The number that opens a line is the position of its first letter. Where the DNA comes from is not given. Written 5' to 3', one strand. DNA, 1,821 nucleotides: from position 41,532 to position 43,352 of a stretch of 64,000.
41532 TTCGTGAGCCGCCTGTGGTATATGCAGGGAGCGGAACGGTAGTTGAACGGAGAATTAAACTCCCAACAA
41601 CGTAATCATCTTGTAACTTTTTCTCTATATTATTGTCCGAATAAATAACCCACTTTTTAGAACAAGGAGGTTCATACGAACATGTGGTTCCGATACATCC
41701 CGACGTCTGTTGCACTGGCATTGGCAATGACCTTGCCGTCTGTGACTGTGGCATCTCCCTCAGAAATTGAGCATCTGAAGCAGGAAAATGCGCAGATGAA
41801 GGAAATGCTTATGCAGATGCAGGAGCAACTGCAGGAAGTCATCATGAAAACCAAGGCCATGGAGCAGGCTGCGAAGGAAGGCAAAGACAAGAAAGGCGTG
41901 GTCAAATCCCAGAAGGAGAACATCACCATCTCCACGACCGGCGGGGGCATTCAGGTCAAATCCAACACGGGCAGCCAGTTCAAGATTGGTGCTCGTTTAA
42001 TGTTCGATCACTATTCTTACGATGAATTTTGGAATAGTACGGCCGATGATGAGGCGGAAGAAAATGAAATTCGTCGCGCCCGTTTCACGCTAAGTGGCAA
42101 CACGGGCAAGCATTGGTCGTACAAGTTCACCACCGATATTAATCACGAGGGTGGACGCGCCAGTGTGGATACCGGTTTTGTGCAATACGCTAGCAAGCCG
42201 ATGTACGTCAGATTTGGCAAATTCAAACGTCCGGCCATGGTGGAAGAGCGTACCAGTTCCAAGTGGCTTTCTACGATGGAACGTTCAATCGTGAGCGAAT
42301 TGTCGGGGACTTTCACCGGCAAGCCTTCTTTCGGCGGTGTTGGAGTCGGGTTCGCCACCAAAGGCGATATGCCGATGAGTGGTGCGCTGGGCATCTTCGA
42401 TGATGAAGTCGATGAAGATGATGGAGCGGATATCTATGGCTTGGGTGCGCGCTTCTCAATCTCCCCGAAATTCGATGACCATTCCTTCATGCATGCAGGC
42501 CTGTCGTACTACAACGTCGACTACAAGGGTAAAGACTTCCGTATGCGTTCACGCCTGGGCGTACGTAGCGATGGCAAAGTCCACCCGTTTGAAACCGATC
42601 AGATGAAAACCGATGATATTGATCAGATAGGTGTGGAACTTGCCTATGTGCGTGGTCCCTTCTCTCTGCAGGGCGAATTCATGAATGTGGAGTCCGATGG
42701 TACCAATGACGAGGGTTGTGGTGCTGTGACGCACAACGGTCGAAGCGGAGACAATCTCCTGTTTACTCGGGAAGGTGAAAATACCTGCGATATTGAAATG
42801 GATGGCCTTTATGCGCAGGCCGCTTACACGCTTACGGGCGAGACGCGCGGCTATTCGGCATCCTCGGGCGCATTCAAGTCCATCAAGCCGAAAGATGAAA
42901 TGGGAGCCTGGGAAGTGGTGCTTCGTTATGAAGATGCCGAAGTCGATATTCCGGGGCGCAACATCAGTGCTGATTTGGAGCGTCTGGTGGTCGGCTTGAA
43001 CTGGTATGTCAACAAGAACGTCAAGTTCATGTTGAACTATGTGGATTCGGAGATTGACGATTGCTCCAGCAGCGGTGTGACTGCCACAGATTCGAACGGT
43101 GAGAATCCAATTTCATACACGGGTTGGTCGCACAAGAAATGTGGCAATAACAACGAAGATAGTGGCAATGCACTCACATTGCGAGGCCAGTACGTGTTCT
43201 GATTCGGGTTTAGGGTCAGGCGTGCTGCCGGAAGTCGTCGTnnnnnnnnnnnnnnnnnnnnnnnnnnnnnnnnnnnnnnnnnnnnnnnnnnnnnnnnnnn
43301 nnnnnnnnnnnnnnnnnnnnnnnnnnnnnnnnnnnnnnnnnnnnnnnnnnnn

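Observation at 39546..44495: Cysteine-less HesB/IscA-fold protein translationally coupled to a sensor-less NarX-type kinase, NarL-type regulator and two OprO/P-family porins, divergent from the mtoX array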

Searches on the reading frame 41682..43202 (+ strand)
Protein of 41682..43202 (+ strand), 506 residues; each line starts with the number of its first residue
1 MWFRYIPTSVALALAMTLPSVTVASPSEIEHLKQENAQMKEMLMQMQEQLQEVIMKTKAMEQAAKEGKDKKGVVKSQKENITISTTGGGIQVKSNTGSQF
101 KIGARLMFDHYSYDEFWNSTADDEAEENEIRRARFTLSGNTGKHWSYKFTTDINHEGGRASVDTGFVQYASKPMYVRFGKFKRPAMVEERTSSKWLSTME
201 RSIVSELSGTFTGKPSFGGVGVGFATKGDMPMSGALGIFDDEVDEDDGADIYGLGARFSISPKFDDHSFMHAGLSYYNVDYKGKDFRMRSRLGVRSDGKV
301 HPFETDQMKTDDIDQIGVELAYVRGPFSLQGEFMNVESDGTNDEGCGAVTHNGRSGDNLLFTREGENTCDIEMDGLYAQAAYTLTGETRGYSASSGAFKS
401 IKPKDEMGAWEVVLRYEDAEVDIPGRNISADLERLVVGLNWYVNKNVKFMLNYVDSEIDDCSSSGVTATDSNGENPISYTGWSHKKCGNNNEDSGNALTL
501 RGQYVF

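Call 3: search_protein_families(library=pfam, proteins=[window:41682-43202:+], max_evalue=0.01)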
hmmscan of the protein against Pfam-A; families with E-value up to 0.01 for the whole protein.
window:41682-43202:+ (506 aa): 1 family
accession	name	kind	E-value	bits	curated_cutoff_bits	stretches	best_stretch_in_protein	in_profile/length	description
PF07396.17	Porin_O_P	-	5e-48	164.6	20.9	1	100-462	1-350/370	Phosphate-selective porin O and P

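Call 4: search_protein_families(library=ncbifam, proteins=[window:41682-43202:+], max_evalue=0.01)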
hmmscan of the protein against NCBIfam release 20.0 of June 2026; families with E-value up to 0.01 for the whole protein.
window:41682-43202:+ (506 aa): 0 families

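Call 39: search_solved_structures(query=window:41682-43199:+, max_evalue=1, show_alignments=1)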
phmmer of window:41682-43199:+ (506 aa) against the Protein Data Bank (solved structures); distinct sequences matched with E-value up to 1: 3.
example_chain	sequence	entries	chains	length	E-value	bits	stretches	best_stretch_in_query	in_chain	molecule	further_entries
4rjw_A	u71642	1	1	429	7.2e-36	127.2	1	71-464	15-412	Porin O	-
4rjx_A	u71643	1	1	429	7.4e-36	127.1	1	71-464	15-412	Porin O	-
2o4v_A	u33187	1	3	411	6.7e-32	114.1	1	74-465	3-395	Porin P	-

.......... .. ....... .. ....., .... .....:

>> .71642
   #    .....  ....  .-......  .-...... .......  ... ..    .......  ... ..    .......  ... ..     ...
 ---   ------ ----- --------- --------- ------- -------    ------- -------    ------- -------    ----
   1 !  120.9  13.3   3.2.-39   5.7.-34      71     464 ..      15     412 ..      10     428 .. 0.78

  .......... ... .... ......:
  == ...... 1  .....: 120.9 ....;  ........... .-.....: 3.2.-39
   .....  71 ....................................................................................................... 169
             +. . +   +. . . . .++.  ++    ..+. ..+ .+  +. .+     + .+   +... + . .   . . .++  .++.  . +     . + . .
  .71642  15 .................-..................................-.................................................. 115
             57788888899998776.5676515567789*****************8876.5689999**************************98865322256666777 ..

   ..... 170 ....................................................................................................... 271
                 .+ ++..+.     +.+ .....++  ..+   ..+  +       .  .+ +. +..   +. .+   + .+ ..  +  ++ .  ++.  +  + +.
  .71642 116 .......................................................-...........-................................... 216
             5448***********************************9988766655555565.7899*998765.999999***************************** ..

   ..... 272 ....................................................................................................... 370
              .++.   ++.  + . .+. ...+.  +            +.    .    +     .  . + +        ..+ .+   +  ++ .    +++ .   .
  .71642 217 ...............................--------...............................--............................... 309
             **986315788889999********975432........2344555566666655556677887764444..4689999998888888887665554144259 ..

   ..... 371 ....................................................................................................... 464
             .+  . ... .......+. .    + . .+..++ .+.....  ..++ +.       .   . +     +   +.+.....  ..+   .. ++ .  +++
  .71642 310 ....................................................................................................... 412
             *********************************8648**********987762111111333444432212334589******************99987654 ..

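Call 49: find_homologous_proteins(query=window:41682-43199:+, max_evalue=1e-10)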
Query window:41682-43199:+ (506 aa): 426 proteins with E <= 1e-10 among 8000 candidates; the best 120 are listed.
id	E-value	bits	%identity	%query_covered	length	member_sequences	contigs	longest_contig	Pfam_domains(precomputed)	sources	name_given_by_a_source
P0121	0.0e+0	1158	100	100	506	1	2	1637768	PF07396.18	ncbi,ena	-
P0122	3.9e-224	763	68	95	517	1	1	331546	PF07396.18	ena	-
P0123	9.9e-219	745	65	100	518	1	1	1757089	PF07396.18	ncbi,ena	-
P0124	2.5e-214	731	68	69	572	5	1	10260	PF07396.18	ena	-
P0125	9.1e-214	729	65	100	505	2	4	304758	PF07396.18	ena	-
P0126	1.5e-213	728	65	95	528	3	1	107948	PF07396.18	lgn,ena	-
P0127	4.6e-212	723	68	69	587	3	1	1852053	PF07396.18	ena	-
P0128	1.1e-211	722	68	69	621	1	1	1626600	PF07396.18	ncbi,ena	-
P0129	8.0e-210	716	68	69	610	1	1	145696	PF07396.18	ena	-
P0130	1.1e-209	715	68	68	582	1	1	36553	PF07396.18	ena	-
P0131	1.9e-209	715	67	69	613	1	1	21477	PF07396.18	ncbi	-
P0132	2.1e-209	714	67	69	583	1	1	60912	PF07396.18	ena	-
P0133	3.6e-209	714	68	69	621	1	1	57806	PF07396.18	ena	-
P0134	7.9e-209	713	67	69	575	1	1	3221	PF07396.18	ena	-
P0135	1.1e-208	712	57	100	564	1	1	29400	PF07396.18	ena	-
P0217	5.4e-172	591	55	100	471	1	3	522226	PF07396.18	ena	-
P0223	4.2e-160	552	53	94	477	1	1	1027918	PF07396.18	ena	-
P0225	1.9e-156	540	51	98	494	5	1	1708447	PF07396.18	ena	-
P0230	2.3e-133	464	46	98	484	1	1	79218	PF07396.18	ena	-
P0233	1.2e-95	339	40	92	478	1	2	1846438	PF07396.18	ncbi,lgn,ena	-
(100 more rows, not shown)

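Call 50: find_encoding_contigs(protein=P0225, flank=7000, max_places=1)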
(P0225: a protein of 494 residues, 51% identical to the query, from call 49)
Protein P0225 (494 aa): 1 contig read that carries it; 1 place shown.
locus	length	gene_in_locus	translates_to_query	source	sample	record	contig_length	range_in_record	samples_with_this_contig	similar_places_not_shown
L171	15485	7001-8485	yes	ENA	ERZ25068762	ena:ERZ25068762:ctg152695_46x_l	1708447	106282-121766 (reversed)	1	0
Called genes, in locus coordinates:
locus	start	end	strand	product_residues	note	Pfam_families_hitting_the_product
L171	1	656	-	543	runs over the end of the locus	PF01257:2Fe-2S_thioredx, PF01512:Complex1_51K, PF10589:NADH_4Fe-4S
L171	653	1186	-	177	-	PF00578:AhpC-TSA, PF08534:Redoxin, PF00085:Thioredoxin (weak), PF13905:Thioredoxin_8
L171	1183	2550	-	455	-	PF03150:CCP_MauG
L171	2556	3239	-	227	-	PF02630:SCO1-SenC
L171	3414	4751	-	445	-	PF05694:SBP56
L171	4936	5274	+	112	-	-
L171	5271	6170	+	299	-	PF07730:HisKA_3, PF02518:HATPase_c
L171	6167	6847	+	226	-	PF00072:Response_reg, PF08281:Sigma70_r4_2, PF00196:GerE, PF04545:Sigma70_r4, PF13412:HTH_24 (weak)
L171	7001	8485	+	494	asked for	PF07396:Porin_O_P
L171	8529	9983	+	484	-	PF22494:choice_anch_I, PF23414:Beta-prop_EML_2 (faint), PF25174:Beta-prop_THOC3 (faint), PF00400:WD40 (faint), PF22494:choice_anch_I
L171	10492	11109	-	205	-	PF04279:IspA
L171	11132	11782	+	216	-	PF01300:Sua5_yciO_yrdC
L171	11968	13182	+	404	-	PF00579:tRNA-synt_1b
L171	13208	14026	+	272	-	PF02616:SMC_ScpA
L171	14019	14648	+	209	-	PF04079:SMC_ScpB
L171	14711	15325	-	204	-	PF00625:Guanylate_kin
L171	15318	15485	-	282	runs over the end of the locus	PF00902:TatC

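Call 51: find_encoding_contigs(protein=P0233, flank=7000, max_places=1)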
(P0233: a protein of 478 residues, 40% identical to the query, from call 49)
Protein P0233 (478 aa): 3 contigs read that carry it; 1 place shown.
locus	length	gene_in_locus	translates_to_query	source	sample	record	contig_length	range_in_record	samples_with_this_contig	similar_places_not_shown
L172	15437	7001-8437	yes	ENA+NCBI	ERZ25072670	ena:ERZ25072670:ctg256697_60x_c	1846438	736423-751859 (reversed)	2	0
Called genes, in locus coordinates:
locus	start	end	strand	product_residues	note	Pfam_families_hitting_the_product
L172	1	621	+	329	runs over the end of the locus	PF01193:RNA_pol_L, PF01000:RNA_pol_A_bac, PF03118:RNA_pol_A_CTD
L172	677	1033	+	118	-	PF01196:Ribosomal_L17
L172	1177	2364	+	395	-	PF00364:Biotin_lipoyl (faint), PF25917:BSH_RND, PF25919:BSH_CusB (faint), PF25973:BSH_CzcB (weak), PF25967:RND-MFP_C (weak), PF25975:CzcB_C (weak), PF25989:YknX_C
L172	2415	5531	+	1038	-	PF00873:ACR_tran, PF03176:MMPL (weak)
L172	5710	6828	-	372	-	PF12849:PBP_like_2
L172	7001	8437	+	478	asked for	PF07396:Porin_O_P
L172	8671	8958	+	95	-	-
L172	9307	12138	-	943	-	PF00005:ABC_tran (faint), PF02463:SMC_N (faint), PF13191:AAA_16 (faint), PF13555:AAA_29 (faint), PF20703:nSTAND1 (faint), PF20720:nSTAND3 (faint), PF17760:UvrA_inter, PF17755:UvrA_DNA-bind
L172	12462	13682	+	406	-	PF07690:MFS_1, PF00083:Sugar_tr (weak), PF07690:MFS_1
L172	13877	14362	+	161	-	PF00436:SSB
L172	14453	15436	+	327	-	PF01073:3Beta_HSD, PF01370:Epimerase, PF02719:Polysacc_synt_2, PF04321:RmlD_sub_bind, PF16363:GDP_Man_Dehyd, PF07993:NAD_binding_4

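Call 52: find_encoding_contigs(protein=P0217, flank=7000, max_places=1)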
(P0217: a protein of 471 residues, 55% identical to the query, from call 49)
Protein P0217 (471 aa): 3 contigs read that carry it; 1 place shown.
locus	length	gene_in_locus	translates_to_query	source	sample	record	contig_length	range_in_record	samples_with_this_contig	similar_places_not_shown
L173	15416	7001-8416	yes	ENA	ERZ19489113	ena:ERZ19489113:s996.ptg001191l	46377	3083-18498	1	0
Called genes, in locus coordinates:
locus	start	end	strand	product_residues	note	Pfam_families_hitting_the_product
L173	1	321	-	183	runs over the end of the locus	PF09835:DUF2062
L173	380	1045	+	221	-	-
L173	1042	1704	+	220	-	PF01596:Methyltransf_3, PF01135:PCMT, PF13847:Methyltransf_31, PF13578:Methyltransf_24, PF13649:Methyltransf_25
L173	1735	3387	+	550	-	PF02776:TPP_enzyme_N, PF00205:TPP_enzyme_M, PF02775:TPP_enzyme_C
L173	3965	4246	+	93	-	PF02979:NHase_alpha (weak)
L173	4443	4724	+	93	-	-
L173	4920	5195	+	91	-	-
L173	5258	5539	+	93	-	-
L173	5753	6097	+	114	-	PF13442:Cytochrome_CBB3 (weak), PF00034:Cytochrom_C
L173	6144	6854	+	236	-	PF00194:Carb_anhydrase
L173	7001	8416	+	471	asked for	PF07396:Porin_O_P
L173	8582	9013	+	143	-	PF13501:SoxY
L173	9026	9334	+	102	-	PF08770:SoxZ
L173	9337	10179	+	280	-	PF21342:SoxA-TsdA_cyt-c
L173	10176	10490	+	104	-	-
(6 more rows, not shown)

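Call 53: find_encoding_contigs(protein=P0223, flank=6000, max_places=1)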
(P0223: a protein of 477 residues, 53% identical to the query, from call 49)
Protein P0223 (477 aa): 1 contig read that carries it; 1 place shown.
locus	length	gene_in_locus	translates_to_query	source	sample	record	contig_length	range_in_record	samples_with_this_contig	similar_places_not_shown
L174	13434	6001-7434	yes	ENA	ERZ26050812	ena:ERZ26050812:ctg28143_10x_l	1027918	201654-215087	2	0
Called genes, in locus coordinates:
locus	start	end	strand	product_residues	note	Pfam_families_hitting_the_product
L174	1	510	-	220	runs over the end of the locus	PF03167:UDG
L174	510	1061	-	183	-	PF09835:DUF2062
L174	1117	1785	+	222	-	-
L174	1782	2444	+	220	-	PF01596:Methyltransf_3, PF01135:PCMT, PF13847:Methyltransf_31, PF13578:Methyltransf_24, PF13649:Methyltransf_25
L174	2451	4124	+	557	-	PF02776:TPP_enzyme_N, PF00205:TPP_enzyme_M, PF02775:TPP_enzyme_C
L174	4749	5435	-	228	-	PF00194:Carb_anhydrase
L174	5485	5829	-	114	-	PF13442:Cytochrome_CBB3 (weak), PF00034:Cytochrom_C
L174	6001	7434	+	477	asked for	PF07396:Porin_O_P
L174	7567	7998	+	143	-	PF13501:SoxY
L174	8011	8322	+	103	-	PF08770:SoxZ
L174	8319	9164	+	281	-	PF21342:SoxA-TsdA_cyt-c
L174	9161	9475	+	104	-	-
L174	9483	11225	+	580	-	PF02872:5_nucleotid_C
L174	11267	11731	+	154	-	PF03928:HbpS-like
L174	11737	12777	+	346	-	PF13899:Thioredoxin_7 (faint), PF13098:Thioredoxin_2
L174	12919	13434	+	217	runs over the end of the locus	PF00406:ADK, PF13207:AAA_17, PF05191:ADK_lid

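Call 54: find_encoding_contigs(protein=P0230, flank=6000, max_places=1)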
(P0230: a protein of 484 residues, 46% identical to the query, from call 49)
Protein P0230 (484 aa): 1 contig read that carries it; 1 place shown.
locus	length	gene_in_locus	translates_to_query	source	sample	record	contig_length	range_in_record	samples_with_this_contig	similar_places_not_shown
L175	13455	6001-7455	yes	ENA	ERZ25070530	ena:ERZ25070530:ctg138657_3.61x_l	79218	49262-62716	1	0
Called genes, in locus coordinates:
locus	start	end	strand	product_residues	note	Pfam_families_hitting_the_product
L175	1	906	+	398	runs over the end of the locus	PF00733:Asn_synthase (weak), PF00764:Arginosuc_synth, PF20979:Arginosuc_syn_C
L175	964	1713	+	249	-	PF04333:MlaA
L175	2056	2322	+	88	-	-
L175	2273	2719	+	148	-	PF07728:AAA_5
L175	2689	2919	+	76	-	PF08406:CbbQ_C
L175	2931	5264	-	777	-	PF01804:Penicil_amidase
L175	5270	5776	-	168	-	-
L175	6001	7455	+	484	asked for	PF07396:Porin_O_P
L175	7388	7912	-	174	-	PF20619:DUF6804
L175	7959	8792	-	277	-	-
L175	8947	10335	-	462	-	-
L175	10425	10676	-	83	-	-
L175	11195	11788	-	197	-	-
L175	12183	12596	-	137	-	-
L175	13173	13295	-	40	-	-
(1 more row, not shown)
